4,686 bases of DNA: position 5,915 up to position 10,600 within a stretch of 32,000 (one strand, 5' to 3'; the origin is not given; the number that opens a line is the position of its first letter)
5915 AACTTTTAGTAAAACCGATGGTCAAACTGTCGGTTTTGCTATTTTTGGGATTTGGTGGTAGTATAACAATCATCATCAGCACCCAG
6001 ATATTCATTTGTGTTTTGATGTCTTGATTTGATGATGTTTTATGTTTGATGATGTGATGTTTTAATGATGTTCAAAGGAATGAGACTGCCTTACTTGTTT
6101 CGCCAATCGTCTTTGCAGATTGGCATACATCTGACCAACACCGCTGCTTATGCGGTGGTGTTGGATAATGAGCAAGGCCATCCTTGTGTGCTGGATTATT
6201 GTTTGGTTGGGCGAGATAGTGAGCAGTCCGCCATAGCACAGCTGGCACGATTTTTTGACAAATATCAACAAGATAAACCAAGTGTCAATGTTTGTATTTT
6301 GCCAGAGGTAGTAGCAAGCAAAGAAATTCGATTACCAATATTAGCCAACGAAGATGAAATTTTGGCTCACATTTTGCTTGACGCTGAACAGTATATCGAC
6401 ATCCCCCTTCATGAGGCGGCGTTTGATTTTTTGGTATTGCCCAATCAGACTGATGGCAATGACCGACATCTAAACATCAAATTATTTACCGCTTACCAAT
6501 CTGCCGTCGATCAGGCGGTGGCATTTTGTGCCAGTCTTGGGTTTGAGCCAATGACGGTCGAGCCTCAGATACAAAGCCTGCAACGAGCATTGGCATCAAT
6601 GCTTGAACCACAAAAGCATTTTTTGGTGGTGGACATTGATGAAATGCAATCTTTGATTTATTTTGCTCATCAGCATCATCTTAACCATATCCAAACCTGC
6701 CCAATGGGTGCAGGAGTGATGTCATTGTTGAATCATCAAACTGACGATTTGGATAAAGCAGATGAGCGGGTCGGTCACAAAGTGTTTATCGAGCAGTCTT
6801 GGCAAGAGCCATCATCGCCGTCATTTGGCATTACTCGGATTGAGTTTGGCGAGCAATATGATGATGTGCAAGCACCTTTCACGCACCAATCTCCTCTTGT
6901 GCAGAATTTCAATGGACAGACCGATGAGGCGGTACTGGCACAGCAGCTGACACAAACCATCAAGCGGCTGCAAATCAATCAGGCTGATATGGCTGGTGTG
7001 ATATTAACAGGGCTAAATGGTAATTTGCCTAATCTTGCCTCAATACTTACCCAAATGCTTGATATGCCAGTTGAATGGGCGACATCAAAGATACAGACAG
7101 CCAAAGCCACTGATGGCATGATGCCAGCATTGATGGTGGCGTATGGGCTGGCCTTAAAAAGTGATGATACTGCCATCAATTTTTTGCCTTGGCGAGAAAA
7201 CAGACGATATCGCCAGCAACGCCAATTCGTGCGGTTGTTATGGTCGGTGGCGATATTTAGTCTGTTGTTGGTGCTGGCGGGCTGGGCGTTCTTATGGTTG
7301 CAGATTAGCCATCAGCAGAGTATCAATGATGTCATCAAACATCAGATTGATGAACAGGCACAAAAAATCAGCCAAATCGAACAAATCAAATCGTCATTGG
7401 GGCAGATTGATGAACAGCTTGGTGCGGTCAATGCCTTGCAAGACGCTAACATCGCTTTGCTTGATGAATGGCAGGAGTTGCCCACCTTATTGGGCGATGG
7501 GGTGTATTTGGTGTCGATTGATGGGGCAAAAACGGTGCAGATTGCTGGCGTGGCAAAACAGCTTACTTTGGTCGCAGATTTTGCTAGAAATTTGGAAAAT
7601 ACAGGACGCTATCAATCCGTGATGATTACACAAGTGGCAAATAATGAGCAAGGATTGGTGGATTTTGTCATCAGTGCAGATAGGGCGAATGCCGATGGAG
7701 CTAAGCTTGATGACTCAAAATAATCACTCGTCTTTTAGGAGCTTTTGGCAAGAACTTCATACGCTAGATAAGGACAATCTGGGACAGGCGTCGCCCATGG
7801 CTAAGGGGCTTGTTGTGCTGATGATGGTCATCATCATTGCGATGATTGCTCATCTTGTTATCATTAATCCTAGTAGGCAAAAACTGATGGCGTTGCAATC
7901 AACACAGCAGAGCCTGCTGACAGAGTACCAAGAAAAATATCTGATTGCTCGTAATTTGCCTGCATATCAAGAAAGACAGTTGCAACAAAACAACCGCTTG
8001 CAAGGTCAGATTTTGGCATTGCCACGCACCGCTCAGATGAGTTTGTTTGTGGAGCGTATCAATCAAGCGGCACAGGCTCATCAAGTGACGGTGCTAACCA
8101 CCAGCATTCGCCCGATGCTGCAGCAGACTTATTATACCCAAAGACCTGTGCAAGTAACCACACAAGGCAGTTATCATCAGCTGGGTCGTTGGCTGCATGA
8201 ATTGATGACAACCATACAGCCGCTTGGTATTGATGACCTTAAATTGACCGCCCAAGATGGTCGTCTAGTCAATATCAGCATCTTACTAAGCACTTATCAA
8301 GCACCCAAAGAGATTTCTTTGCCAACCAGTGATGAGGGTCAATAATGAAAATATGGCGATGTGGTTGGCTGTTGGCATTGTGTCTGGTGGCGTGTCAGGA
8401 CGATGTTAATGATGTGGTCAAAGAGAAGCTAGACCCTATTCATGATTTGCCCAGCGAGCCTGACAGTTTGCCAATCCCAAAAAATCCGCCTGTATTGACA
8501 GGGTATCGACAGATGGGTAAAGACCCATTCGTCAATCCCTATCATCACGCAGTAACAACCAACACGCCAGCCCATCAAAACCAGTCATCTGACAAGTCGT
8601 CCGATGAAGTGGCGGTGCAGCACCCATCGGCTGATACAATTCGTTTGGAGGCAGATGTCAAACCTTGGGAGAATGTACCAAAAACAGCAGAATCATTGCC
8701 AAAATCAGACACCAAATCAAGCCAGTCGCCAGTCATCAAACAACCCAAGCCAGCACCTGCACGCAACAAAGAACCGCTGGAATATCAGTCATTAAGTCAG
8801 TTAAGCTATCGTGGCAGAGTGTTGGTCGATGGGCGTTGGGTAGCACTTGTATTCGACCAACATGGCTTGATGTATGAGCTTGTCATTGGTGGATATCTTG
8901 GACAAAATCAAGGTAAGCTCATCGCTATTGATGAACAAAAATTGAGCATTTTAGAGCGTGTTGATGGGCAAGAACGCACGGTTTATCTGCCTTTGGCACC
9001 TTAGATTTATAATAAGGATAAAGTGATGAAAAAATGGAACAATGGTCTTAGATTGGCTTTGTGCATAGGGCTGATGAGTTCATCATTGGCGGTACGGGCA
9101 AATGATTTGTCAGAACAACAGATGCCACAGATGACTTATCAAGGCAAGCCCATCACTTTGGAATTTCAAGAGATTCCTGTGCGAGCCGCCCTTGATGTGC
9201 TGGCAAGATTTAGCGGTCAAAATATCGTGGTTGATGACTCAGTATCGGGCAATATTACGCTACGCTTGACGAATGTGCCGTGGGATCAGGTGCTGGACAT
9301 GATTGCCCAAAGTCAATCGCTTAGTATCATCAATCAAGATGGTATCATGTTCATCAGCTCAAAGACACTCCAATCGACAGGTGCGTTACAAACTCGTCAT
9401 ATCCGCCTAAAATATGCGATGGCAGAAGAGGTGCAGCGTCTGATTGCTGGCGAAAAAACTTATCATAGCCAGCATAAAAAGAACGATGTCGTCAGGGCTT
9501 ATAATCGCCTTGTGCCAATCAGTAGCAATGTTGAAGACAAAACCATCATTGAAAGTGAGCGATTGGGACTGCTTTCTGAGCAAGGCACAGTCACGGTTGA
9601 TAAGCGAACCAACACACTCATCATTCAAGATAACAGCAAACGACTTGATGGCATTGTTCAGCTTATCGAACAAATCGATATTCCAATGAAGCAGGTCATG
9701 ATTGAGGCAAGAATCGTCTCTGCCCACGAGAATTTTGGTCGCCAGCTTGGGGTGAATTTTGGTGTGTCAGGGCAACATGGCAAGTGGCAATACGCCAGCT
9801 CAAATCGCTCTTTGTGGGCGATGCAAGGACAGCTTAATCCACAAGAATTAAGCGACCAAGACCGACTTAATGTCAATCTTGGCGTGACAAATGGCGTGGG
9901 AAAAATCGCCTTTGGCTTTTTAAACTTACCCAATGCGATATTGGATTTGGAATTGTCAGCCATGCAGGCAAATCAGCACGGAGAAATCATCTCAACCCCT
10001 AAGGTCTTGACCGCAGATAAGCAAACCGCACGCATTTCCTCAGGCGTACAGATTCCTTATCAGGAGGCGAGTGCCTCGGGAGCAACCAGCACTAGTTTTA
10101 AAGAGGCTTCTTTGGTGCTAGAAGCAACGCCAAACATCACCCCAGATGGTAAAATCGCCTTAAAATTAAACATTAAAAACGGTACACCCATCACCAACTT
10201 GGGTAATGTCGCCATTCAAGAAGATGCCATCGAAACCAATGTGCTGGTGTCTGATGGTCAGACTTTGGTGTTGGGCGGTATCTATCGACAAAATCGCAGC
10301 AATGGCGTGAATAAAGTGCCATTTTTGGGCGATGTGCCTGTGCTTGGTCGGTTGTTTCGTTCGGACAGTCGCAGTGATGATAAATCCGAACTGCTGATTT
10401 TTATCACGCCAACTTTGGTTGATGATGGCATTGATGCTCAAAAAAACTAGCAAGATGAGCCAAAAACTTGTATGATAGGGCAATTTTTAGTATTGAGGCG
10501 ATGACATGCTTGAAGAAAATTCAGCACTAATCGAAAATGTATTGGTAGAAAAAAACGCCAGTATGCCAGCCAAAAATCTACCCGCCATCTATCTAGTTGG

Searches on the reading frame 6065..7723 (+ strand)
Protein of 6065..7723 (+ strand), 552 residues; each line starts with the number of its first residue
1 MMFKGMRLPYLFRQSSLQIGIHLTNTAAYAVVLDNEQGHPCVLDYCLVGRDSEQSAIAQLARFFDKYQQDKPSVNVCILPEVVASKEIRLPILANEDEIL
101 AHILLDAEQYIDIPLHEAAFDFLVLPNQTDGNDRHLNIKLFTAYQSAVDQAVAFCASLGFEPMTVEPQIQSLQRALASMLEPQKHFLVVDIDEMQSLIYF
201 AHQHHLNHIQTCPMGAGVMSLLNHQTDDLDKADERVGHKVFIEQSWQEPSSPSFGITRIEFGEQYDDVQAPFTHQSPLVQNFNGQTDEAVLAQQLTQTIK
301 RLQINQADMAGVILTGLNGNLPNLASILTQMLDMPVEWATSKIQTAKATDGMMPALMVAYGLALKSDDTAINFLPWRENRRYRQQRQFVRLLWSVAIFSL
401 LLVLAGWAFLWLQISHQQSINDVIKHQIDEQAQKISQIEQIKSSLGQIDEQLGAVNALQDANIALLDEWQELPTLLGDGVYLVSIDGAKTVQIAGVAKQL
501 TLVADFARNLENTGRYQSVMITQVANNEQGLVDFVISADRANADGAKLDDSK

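Call 72: search_protein_families(library=pfam, proteins=[window:6065-7723:+], max_evalue=0.00001)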
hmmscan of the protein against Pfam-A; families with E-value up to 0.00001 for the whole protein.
window:6065-7723:+ (552 aa): 2 families
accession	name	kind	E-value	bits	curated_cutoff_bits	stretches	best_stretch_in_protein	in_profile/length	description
PF11104.14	PilM_2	-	7.9e-11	41.9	27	1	59-199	50-195/340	Type IV pilus assembly protein PilM;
PF05137.18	PilN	-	1e-07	32.3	22.8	1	470-538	4-76/78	Fimbrial assembly protein (PilN)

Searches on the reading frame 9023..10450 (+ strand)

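Call 72: search_protein_families(library=pfam, proteins=[window:9023-10450:+], max_evalue=0.00001)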
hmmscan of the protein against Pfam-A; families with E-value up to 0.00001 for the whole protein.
window:9023-10450:+ (475 aa): 3 families
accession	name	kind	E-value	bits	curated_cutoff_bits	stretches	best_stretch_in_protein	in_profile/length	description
PF00263.26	Secretin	-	1.9e-47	161.5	27.5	1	313-467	1-169/169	Bacterial type II and III secretion system protein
PF03958.22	Secretin_N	-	6.4e-10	39.5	28.2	1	127-224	4-69/69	Bacterial type II/III secretion system short domain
PF07660.19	STN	-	4.4e-07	30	28.4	1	67-114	2-52/52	Secretin and TonB N terminus short domain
